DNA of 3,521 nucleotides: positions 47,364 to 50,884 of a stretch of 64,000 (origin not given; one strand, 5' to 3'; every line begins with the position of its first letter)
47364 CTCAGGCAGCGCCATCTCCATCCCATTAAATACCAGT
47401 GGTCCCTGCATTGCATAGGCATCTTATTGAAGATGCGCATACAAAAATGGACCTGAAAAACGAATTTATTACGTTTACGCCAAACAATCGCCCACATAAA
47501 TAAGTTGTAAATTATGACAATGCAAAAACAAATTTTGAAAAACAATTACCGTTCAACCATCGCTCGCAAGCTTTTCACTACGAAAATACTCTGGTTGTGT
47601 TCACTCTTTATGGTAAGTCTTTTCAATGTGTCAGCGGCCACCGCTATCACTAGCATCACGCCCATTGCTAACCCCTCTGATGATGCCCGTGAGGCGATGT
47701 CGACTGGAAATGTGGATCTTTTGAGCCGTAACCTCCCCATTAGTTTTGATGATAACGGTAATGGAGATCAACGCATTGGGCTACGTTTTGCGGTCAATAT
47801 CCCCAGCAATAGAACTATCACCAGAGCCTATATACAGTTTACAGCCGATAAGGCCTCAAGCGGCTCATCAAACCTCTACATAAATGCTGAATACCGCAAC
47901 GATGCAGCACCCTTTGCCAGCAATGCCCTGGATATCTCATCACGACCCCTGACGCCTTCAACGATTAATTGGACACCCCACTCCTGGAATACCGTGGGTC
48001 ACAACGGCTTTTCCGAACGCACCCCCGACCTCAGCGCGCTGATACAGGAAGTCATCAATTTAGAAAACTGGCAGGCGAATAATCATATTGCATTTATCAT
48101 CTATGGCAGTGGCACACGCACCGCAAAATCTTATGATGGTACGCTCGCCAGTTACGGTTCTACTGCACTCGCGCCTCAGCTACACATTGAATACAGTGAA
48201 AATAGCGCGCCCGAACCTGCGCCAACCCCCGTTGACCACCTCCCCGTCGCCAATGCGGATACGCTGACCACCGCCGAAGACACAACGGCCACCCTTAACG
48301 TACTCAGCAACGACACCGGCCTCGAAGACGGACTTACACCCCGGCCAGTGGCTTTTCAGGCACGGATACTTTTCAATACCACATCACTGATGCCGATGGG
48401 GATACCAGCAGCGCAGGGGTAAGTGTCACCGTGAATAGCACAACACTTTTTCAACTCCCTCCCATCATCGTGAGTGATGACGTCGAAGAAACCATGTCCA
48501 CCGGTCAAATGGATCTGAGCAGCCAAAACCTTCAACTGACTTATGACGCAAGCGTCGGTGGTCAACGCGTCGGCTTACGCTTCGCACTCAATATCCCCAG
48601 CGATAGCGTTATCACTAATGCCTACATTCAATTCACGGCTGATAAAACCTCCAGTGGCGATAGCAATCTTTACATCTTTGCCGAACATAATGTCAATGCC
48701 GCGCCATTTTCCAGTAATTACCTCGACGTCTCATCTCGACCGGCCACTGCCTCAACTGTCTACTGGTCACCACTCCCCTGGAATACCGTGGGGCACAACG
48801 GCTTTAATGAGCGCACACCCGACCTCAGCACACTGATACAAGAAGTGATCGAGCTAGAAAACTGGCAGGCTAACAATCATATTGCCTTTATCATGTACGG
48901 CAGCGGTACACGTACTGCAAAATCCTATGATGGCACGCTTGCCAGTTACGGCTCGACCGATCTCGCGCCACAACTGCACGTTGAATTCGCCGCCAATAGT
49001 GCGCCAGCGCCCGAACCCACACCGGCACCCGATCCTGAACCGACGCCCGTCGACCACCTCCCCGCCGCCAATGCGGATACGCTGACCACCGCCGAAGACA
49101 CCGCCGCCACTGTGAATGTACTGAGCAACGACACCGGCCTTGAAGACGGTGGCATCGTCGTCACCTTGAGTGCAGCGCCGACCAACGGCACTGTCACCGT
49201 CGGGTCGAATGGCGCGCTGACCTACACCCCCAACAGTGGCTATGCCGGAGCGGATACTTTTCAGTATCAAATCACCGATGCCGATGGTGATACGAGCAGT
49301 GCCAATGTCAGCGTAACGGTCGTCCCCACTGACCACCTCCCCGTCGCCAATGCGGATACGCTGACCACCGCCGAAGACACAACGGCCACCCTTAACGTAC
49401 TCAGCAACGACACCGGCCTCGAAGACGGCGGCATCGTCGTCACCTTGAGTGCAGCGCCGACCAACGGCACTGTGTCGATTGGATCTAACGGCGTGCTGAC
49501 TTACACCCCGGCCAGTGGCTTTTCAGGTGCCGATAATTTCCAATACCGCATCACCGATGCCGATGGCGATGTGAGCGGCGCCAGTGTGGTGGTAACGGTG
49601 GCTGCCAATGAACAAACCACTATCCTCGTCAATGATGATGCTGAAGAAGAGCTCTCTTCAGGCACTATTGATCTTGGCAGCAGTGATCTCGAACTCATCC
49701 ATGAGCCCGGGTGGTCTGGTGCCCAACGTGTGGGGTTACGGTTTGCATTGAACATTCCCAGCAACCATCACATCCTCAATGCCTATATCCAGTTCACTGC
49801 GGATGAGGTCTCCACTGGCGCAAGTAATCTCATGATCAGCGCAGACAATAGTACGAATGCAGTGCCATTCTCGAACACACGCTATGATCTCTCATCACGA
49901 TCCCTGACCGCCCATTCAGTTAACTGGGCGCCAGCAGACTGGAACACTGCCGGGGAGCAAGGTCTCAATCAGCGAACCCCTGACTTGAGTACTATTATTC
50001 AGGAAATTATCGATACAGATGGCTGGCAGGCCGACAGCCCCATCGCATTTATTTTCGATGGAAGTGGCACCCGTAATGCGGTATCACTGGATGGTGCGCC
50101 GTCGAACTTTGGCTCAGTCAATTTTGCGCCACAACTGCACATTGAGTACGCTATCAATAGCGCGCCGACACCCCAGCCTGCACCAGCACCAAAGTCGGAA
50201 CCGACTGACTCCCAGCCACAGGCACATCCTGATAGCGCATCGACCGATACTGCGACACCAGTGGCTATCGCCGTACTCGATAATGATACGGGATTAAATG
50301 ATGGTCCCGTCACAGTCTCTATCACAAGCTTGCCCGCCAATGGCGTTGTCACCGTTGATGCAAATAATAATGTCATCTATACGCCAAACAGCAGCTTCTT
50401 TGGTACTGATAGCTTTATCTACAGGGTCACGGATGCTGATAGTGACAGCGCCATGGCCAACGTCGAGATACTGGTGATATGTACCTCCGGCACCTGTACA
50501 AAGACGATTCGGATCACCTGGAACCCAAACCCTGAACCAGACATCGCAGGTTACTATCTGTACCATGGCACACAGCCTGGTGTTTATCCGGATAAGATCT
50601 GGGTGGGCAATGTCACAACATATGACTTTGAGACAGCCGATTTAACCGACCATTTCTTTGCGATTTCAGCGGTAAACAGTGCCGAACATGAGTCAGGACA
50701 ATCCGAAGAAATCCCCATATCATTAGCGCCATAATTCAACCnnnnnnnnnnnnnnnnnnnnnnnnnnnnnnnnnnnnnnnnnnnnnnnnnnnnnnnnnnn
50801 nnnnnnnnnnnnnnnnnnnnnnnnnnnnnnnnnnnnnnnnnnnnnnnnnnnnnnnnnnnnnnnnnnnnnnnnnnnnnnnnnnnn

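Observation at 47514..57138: Tandemly duplicated two-gene cassette: giant modular surface protein + secreted beta-helix enzyme, in an AT-rich island between glnS and the thiolase gene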

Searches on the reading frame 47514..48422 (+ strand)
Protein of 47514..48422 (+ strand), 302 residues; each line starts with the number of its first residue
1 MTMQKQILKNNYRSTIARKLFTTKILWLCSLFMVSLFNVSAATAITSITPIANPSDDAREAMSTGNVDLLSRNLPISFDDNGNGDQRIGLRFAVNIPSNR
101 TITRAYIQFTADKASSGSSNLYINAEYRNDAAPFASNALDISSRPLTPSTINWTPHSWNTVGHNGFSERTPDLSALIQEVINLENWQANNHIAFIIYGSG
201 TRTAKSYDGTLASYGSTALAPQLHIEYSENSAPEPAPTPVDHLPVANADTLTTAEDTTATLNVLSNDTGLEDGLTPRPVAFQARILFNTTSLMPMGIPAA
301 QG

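Call 3: search_protein_families(library=pfam, proteins=[window:47514-48422:+], max_evalue=0.1)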
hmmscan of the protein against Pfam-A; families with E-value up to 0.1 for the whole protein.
window:47514-48422:+ (302 aa): 2 families
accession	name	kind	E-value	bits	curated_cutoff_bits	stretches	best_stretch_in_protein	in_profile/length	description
PF17803.7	Cadherin_4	-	4.4e-06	27.5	25.1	1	238-271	8-43/71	Bacterial cadherin-like domain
PF17963.7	Big_9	-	0.00072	20.8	23.6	1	243-275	3-36/89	Bacterial Ig domain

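Call 4: search_protein_families(library=ncbifam, proteins=[window:47514-48422:+], max_evalue=0.1)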
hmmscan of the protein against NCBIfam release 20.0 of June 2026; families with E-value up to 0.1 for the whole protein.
window:47514-48422:+ (302 aa): 0 families

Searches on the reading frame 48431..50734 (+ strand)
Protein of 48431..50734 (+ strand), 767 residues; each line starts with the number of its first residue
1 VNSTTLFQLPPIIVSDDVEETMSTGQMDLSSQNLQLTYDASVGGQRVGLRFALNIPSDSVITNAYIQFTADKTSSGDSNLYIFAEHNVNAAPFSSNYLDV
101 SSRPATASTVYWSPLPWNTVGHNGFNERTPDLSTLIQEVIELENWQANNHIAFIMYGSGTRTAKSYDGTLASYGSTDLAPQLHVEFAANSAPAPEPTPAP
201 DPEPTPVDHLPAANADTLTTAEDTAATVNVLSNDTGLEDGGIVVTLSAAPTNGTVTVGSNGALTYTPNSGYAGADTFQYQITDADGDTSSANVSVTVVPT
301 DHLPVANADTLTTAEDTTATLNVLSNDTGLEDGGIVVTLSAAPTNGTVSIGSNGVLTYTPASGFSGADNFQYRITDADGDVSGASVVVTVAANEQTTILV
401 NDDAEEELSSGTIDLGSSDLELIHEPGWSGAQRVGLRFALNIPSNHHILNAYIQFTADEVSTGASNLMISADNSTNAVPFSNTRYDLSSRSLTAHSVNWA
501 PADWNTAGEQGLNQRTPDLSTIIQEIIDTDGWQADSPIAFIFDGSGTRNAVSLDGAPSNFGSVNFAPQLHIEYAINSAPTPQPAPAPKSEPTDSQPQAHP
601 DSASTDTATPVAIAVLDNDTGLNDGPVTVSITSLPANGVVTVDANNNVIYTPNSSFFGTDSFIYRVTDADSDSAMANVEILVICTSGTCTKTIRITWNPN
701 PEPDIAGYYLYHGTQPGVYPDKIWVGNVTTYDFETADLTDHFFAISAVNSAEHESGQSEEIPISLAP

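Call 3: search_protein_families(library=pfam, proteins=[window:48431-50734:+], max_evalue=0.1)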
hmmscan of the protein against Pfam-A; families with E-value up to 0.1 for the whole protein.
window:48431-50734:+ (767 aa): 4 families
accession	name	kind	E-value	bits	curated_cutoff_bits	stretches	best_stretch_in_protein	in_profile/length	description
PF17963.7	Big_9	-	3.4e-55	185.3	23.6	3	210-296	3-89/89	Bacterial Ig domain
PF17892.7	Cadherin_5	-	1.7e-32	111.6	26.5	3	209-297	3-97/98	Cadherin-like domain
PF17803.7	Cadherin_4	-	3.4e-29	101.6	25.1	3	291-358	1-71/71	Bacterial cadherin-like domain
PF19076.6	CshA_repeat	-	2.6e-12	47.8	27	3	225-297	29-103/103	Surface adhesin CshA repetitive domain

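Call 4: search_protein_families(library=ncbifam, proteins=[window:48431-50734:+], max_evalue=0.1)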
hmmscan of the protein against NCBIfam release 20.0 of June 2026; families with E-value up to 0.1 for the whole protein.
window:48431-50734:+ (767 aa): 5 families
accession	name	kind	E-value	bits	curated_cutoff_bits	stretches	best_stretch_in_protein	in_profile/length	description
NF012211.1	tand_rpt_95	domain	4e-43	145.3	90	3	219-310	1-97/98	tandem-95 repeat protein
TIGR04212.1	GlyGly_RbtA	equivalog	1e-17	63.7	295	3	625-667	506-548/605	rhombotarget A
NF045619.1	adhes_GNV_Cterm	subfamily_domain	2.2e-13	50.2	180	4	252-328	153-231/458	BapA/Bap/LapF family large adhesin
TIGR04225.1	CshA_fibril_rpt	repeat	5.2e-13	49.7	60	3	226-297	31-104/104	fibrillar adhesin CshA-type repeat protein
TIGR03660.1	T1SS_rpt_143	domain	0.005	16.8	66.05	1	277-322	89-133/143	T1SS-143 repeat domain-containing protein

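Call 72: search_protein_families(library=phrogs, proteins=[window:48431-50734:+], max_evalue=0.01)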
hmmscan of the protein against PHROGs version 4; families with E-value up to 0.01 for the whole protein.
window:48431-50734:+ (767 aa): 1 family
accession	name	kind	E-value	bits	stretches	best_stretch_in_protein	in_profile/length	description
phrog_36743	-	unknown function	1.3e-07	32.2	0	251-297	77-124/306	-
